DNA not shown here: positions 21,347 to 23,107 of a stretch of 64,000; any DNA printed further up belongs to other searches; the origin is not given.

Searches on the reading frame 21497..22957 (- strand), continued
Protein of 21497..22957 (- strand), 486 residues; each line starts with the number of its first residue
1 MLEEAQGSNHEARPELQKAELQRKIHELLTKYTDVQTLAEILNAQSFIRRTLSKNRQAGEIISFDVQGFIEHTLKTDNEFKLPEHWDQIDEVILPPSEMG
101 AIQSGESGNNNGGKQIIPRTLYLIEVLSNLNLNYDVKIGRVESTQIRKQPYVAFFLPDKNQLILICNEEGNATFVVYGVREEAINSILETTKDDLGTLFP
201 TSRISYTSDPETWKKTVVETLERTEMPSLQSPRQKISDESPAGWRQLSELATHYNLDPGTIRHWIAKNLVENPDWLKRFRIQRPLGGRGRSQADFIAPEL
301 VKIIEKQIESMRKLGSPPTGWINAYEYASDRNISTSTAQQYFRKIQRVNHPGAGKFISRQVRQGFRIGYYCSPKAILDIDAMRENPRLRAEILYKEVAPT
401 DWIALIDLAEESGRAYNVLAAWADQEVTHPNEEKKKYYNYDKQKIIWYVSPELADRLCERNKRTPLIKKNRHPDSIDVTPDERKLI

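Call 53: search_protein_families(library=pfam, proteins=[P0048, P0085, P0094, P0102, P0116, P0125, P0142, P0148, P0151], max_evalue=0.0001)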
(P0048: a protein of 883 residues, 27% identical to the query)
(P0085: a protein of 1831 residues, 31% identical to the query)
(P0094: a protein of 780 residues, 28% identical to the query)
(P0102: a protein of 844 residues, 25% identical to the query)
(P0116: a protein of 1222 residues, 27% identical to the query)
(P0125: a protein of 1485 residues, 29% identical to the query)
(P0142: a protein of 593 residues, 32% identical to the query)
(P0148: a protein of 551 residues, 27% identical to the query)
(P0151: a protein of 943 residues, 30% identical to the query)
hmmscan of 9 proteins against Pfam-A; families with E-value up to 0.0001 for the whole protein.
P0048 (883 aa): 1 family
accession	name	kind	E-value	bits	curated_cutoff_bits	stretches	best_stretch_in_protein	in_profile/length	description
PF13518.12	HTH_28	-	2e-10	41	25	0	600-629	10-37/52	Helix-turn-helix domain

P0085 (1831 aa): 5 families
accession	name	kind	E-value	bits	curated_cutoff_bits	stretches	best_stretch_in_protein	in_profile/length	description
PF00176.29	SNF2-rel_dom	-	4e-17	62.7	24.9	1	1041-1202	17-184/290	SNF2-related domain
PF00271.37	Helicase_C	-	3.1e-10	40.7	23.5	1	1301-1417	4-110/110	Helicase conserved C-terminal domain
PF00270.35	DEAD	-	1.3e-07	32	26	1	1031-1185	4-163/167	DEAD/DEAH box helicase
PF08241.18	Methyltransf_11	-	8.9e-07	29.9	21.2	1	1565-1662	1-95/95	Methyltransferase domain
PF04851.21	ResIII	-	2.6e-05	24.6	22.5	0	1031-1152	20-141/164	Type III restriction enzyme, res subunit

P0094 (780 aa): 3 families
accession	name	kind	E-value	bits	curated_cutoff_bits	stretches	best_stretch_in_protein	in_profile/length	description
PF13551.12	HTH_29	-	1.5e-08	35.1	28.1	0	22-78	5-61/64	Winged helix-turn helix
PF09713.15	A_thal_3526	-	1.2e-05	26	27.8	0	531-562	21-52/53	Plant protein 1589 of unknown function (A_thal_3526)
PF08897.16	DUF1841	-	4.2e-05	24.1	24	0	473-507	23-57/135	Domain of unknown function (DUF1841)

P0102 (844 aa): 2 families
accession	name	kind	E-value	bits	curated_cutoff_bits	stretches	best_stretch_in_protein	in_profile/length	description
PF18731.6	HEPN_Swt1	-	1.8e-05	25.4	27.5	0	70-115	5-50/115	Swt1-like HEPN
PF20015.4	VMAP-M12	-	5.6e-05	23.6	27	0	395-444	31-77/136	vWA-MoxR associated protein middle region (VMAP-M) 12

P0116 (1222 aa): 3 families
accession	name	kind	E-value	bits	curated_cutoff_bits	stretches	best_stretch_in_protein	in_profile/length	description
PF00176.29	SNF2-rel_dom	-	2.6e-14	53.5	24.9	1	970-1215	17-252/290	SNF2-related domain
PF04851.21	ResIII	-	6e-07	30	22.5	1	963-1100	20-148/164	Type III restriction enzyme, res subunit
PF01418.23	HTH_6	-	6.4e-05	23.3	28.3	0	576-597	37-57/77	Helix-turn-helix domain, rpiR family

P0125 (1485 aa): 3 families
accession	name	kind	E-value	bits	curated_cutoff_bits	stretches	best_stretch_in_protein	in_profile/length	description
PF00176.29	SNF2-rel_dom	-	1.7e-16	60.6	24.9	1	1224-1459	18-256/290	SNF2-related domain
PF13551.12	HTH_29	-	1.2e-09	38.6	28.1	0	77-107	10-40/64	Winged helix-turn helix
PF00270.35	DEAD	-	3.1e-05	24.2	26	0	1213-1380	4-165/167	DEAD/DEAH box helicase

P0142 (593 aa): 2 families
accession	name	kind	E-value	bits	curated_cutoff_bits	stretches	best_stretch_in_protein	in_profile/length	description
PF18363.6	PI_PP_I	-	1.3e-08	35.3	28.5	0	105-192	2-85/94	Phosphoinositide phosphatase insertion domain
PF08069.17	Ribosomal_S13_N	-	4e-06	27.2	25.4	0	367-380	15-28/60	Ribosomal S13/S15 N-terminal domain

P0148 (551 aa): 1 family
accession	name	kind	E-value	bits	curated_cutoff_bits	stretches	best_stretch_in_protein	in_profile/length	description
PF09713.15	A_thal_3526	-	3.4e-07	30.9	27.8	0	173-201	24-52/53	Plant protein 1589 of unknown function (A_thal_3526)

P0151 (943 aa): 4 families
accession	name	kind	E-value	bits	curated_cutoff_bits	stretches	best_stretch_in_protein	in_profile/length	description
PF04851.21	ResIII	-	1.8e-24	86.9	22.5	1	102-245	4-163/164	Type III restriction enzyme, res subunit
PF00270.35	DEAD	-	4.9e-14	52.9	26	1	119-245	13-161/167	DEAD/DEAH box helicase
PF00271.37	Helicase_C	-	1.9e-09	38.2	23.5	1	323-428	12-109/110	Helicase conserved C-terminal domain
PF18766.7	SWI2_SNF2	-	3.1e-05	24.2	26.7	1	106-276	2-187/221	SWI2/SNF2 ATPase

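Call 54: fold_search(model_id=the predicted structure, library=pdb)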
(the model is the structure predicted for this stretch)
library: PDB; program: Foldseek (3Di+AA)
matches with E <= 10: 707; with E <= 0.001: 0
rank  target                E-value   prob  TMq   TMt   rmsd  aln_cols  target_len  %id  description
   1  1p4x                  7.3e-02  0.18  0.10  0.17  18.7       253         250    9  Crystal structure of SarS protein from Staphylococcus Aureus (released 2003-07-08)
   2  8cli_A                7.7e-02  0.23  0.10  0.09  22.7       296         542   14  TFIIIC TauB-DNA monomer (released 2023-06-21)
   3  8co1_A1               1.1e-01  0.09  0.10  0.08  42.5       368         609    9  Type II Secretion System (released 2024-04-10)
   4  7d58_O                1.4e-01  0.11  0.09  0.09  17.3       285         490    9  cryo-EM structure of human RNA polymerase III in elongating state (released 2021-02-17)
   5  5qy2_A                2.1e-01  0.05  0.07  0.12  20.5       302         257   10  PanDDA analysis group deposition -- Aar2/RNaseH in complex with fragment F2X-Entry A12b (released 2020-06-10)
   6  3dm2_B                2.3e-01  0.08  0.09  0.10  20.2       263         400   14  Crystal structure of HIV-1 K103N mutant reverse transcriptase in complex with GW564511. (released 2008-08-12)
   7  5xik_C                2.6e-01  0.06  0.10  0.10  23.9       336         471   14  Crystal Structure of Toxoplasma gondii Prolyl-tRNA Synthetase (TgPRS) in complex with tetrahydro quinazolinone febrifu (released 2018-03-07)
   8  5yhz                  2.8e-01  0.25  0.12  0.29  21.8       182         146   12  Structure of Lactococcus lactis ZitR, E41A mutant (released 2017-12-06)
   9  2ek5_B                2.9e-01  0.28  0.09  0.30  15.7       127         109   20  Crystal structure of the transcriptional factor from C.glutamicum at 2.2 angstrom resolution (released 2007-09-18)
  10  8zde_A                3.3e-01  0.15  0.10  0.26  18.9       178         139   11  Crystal structure of HsmR with DNA bound (released 2025-11-05)
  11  3d6y_A                3.3e-01  0.12  0.11  0.17  18.0       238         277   10  Crystal structure of R275E mutant of BMRR bound to DNA and berberine (released 2008-08-26)
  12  7x8c_A                3.5e-01  0.66  0.11  0.56   4.4        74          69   12  Crystal structure of a KTSC family protein from Euryarchaeon Methanolobus vulcani (released 2022-08-17)
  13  6xjf_G                3.5e-01  0.60  0.10  0.39  12.8        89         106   16  X-ray crystal structure of Pyrococcus furiosus general transcription factor TFE-alpha (SeMet labeled protein) (released 2020-07-08)
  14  5e6m_A                3.5e-01  0.02  0.08  0.07  28.5       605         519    9  Crystal structure of human wild type GlyRS bound with tRNAGly (released 2016-07-20)
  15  3cuo_D                3.7e-01  0.47  0.10  0.38  13.6        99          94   14  Crystal structure of the predicted DNA-binding transcriptional regulator from E. coli (released 2008-06-17)
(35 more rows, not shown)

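Call 72: search_protein_families(library=pfam, proteins=[L019:2-442:+], max_evalue=0.00001)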
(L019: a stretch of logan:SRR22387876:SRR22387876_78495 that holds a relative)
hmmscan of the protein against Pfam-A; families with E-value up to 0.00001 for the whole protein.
L019:2-442:+ (147 aa): 0 families

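Call 83: search_protein_families(library=padloc, proteins=[window:21497-22957:-, P0002, P0005, P0007, P0010, P0019, P0151, P0125], max_evalue=0.01)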
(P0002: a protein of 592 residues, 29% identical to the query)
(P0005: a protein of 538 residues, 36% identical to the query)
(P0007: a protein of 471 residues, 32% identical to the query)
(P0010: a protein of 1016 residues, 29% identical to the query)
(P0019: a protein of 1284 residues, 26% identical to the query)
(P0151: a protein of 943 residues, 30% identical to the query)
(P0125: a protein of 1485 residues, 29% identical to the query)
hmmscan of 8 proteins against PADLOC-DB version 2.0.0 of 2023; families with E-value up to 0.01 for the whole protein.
window:21497-22957:- (486 aa): 0 families

P0002 (592 aa): 0 families

P0005 (538 aa): 0 families

P0007 (471 aa): 0 families

P0010 (1016 aa): 1 family
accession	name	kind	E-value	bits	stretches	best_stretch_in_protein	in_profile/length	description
PDLC04133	mad1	-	1.8e-05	22.9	0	442-463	5-26/60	mads_1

P0019 (1284 aa): 1 family
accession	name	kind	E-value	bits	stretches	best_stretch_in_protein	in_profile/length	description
PDLC04133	mad1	-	3.1e-06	25.4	0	867-890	3-26/60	mads_1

P0151 (943 aa): 16 families
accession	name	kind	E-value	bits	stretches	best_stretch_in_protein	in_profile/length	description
PDLC02707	PbeA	-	4.7e-18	63.1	2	95-247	246-416/672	PbeA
PDLC02704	PbeA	-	9.2e-15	52.1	2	118-278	267-456/682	PbeA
PDLC02706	PbeA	-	7.9e-12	42.6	2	119-247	283-434/722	PbeA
PDLC03659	mREase_IV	-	1.7e-11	40.8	1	192-455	319-576/945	Type IV methyl-directed restriction enzyme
PDLC03658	mREase_IV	-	2.6e-11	40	1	116-443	237-558/953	Type IV methyl-directed restriction enzyme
PDLC03597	REase_MTase_IIG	-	3.8e-09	32.7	1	348-440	516-605/1646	Type IIG restriction enzyme-methyltransferase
PDLC01439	typeIV_DinG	-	1e-08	32.3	1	103-169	17-83/575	CAS-IV-A; associated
PDLC02703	PbeA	-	2.9e-08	30.8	1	371-446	542-617/626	PbeA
PDLC03653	REase_III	-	6.7e-07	25.8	1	211-428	261-469/883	Type III restriction enzyme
PDLC02705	PbeA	-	1.9e-05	21.1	1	370-454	562-644/691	PbeA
PDLC03047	REase_I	-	6.5e-05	18.8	1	114-272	356-519/1107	Type I restriction enzyme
PDLC01730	typeIV_DinG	-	0.00028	17.3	1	87-168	105-190/802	Csf4_1_IVA1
PDLC01759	Cas3b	-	0.00072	16.4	1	50-137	158-246/711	-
PDLC01146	Cas3d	-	0.0011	15.5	0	120-167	40-86/625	Cas3d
PDLC02030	Cas3d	-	0.0014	15.2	1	121-176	41-94/620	-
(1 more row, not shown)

P0125 (1485 aa): 22 families
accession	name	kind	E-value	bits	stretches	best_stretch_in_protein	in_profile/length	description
PDLC02619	DrmD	-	8e-11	38.8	1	1226-1455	53-276/872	DrmD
PDLC00633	ZorD1|ZorD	-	1.2e-08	31.5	1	1222-1462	461-696/908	"SWI2/SNF2 helicase, Mrr-like nuclease"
PDLC00634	ZorD1|ZorD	-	1.7e-08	30.7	1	1225-1395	516-692/1208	"SWI2/SNF2 helicase, Mrr-like nuclease"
PDLC00629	ZorD1|ZorD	-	4.6e-07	26.2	1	1226-1391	505-681/1012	"SWI2/SNF2 helicase, Mrr-like nuclease"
PDLC02627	DrmD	-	1.6e-06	24.6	1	1220-1393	315-472/748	DrmD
PDLC02852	DpdE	-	4e-06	23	1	1222-1400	479-642/905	DpdE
PDLC02849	DpdE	-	5.5e-06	22.8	1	1224-1453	420-637/857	DpdE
PDLC02848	DpdE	-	5.7e-06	22.6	1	1227-1453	379-594/856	DpdE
PDLC00631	ZorD1|ZorD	-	1.4e-05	21.1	1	1224-1383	462-621/1071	"SWI2/SNF2 helicase, Mrr-like nuclease"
PDLC02840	DpdE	-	1.8e-05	21.2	0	1328-1394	256-322/1091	DpdE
PDLC00186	HamB1|HamB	-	2.6e-05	20.4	1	1310-1359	244-293/864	DEAD-box helicase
PDLC04133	mad1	-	3.1e-05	22.2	0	77-100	3-26/60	mads_1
PDLC00200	HamB2|HamB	-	3.9e-05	19.8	1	1309-1361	242-295/865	DEAD-box helicase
PDLC02634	DrmD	-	0.00026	16.9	1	1126-1394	17-276/900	DrmD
PDLC02193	PLD_Helicase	-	0.00042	16.6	1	1214-1389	236-427/905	-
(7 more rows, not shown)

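Call 87: list_cluster_members(proteins=[P0010, P0011, P0012, P0014, P0015, P0017, P0019, P0021, P0045, P0083])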
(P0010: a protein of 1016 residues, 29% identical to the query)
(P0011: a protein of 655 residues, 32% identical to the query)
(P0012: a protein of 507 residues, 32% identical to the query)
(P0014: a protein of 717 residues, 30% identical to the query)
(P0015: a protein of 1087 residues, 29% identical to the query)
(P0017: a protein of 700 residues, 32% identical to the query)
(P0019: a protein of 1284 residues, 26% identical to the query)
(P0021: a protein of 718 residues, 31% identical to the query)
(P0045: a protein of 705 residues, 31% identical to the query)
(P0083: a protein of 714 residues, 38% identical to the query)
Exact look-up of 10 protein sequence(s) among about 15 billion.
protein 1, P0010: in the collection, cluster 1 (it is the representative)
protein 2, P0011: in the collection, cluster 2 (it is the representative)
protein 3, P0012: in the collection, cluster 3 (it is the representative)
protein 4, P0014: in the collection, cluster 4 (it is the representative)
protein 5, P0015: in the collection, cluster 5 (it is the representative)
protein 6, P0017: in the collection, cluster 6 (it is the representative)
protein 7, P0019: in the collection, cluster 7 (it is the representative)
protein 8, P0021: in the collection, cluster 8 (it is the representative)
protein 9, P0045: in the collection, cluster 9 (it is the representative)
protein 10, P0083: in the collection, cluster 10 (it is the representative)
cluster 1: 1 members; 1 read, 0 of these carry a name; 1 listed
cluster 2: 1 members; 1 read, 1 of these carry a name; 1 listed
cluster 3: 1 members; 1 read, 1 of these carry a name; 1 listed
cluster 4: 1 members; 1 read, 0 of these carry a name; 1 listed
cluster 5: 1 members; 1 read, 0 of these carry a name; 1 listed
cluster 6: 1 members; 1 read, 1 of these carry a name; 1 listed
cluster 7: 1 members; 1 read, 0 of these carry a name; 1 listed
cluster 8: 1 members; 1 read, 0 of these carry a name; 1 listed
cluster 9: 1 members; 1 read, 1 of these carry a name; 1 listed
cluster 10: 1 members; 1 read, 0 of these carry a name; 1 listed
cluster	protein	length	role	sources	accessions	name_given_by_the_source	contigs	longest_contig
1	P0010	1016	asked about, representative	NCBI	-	-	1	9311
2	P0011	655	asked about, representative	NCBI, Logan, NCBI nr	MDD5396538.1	MAG: hypothetical protein PHW24_00570 [Candidatus Moranbacteria bacterium] | hypothetical protein [Candidatus Moranbacteria bacterium]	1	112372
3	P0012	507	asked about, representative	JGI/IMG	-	hypothetical protein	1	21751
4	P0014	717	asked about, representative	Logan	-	-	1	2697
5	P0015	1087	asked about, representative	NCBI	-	-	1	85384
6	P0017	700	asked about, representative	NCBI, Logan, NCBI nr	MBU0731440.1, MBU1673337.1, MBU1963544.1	hypothetical protein KKC88_01000 [Patescibacteria group bacterium] | hypothetical protein [Patescibacteria group bacterium]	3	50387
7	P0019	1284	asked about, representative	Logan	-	-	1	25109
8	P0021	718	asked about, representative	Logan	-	-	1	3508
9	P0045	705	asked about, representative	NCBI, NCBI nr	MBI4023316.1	hypothetical protein HY375_04085 [Candidatus Berkelbacteria bacterium] | hypothetical protein [Candidatus Berkelbacteria bacterium]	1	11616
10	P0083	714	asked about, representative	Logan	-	-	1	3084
